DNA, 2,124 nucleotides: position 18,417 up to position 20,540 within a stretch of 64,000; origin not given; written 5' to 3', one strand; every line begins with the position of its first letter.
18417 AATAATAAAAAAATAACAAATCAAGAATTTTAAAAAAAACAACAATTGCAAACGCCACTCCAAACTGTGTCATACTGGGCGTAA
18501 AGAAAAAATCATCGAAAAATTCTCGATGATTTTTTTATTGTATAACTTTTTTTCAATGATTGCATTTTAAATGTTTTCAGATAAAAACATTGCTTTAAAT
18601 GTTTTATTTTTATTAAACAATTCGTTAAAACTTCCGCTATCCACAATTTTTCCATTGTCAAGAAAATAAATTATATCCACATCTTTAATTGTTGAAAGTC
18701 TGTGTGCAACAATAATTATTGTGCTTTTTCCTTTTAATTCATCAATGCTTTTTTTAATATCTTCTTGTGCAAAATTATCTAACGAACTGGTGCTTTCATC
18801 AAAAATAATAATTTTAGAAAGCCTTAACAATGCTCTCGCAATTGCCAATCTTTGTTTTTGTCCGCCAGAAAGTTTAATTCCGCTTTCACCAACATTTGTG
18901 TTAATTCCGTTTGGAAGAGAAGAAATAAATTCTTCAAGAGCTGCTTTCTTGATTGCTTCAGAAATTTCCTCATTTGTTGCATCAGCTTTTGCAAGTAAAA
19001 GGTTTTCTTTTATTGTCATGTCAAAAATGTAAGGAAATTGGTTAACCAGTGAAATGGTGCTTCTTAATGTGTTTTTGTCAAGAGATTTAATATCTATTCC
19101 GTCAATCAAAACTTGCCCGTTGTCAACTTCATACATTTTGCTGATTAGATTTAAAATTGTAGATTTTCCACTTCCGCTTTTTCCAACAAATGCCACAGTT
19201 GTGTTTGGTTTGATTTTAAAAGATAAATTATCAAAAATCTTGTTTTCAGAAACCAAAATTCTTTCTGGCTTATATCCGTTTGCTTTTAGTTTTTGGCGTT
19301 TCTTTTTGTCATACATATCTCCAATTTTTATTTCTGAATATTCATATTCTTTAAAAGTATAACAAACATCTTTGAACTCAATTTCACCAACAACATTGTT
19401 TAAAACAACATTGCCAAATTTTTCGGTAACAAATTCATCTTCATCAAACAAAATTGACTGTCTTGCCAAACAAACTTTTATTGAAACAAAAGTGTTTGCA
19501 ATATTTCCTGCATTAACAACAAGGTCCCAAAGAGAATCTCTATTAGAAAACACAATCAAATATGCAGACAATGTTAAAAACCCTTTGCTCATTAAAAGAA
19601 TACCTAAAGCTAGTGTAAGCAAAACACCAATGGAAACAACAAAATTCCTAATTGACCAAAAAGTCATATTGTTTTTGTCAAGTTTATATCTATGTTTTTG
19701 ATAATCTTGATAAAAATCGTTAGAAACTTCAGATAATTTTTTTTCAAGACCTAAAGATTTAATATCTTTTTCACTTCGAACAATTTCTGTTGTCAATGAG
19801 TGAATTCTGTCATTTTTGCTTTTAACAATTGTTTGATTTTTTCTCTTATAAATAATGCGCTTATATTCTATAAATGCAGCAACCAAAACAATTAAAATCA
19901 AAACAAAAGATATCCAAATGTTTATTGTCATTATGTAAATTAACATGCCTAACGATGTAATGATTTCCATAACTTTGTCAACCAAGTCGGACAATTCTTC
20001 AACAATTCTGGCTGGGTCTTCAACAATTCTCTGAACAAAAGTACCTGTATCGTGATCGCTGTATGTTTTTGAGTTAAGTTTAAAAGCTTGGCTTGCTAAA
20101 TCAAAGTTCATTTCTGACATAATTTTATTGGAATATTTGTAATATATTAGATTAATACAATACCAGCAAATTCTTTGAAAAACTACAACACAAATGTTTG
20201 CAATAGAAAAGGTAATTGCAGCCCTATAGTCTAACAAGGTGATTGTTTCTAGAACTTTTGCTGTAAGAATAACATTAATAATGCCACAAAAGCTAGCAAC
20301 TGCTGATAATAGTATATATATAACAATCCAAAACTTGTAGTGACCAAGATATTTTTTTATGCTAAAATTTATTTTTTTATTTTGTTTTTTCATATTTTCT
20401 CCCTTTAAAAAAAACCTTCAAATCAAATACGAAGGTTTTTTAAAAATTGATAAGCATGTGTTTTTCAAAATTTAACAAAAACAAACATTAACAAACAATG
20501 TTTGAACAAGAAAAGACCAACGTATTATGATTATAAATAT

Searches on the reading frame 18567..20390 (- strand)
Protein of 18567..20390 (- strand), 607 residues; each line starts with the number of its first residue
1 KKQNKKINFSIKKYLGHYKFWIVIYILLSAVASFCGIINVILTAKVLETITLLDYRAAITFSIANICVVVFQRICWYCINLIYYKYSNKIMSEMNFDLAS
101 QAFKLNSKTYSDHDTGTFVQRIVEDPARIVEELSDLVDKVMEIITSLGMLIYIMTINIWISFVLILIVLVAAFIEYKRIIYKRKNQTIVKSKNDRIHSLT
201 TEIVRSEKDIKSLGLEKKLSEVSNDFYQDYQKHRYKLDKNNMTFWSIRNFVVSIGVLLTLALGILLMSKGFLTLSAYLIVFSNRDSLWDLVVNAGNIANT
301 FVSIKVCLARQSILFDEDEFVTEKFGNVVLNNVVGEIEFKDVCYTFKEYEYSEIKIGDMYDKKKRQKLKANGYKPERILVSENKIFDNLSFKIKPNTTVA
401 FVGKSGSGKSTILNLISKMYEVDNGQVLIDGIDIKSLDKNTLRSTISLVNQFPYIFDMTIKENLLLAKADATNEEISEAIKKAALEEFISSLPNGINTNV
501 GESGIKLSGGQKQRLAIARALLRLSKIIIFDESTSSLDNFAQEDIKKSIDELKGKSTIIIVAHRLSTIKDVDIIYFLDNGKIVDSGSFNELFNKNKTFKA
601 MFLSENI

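Call 28: search_protein_families(library=pfam, proteins=[window:18567-20390:-], max_evalue=0.001)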
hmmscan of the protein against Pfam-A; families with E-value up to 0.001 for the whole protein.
window:18567-20390:- (607 aa): 6 families
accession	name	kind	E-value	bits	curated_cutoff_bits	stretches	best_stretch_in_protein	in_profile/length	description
PF00005.33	ABC_tran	-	3e-32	112.5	25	1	387-535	2-137/137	ABC transporter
PF00664.28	ABC_membrane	-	1.8e-18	67.7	28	1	23-281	2-266/274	ABC transporter transmembrane region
PF02463.25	SMC_N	-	9.5e-07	28.9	40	1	377-574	4-208/220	RecF/RecN/SMC N terminal domain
PF03193.22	RsgA_GTPase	-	2.5e-06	27.8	30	1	362-424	73-134/174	RsgA GTPase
PF13555.12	AAA_29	-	0.0001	22.4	27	1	378-413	4-39/61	P-loop containing region of AAA domain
PF09818.15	ABC_ATPase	-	0.00044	19.8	23.2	1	474-568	126-218/283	P-loop domain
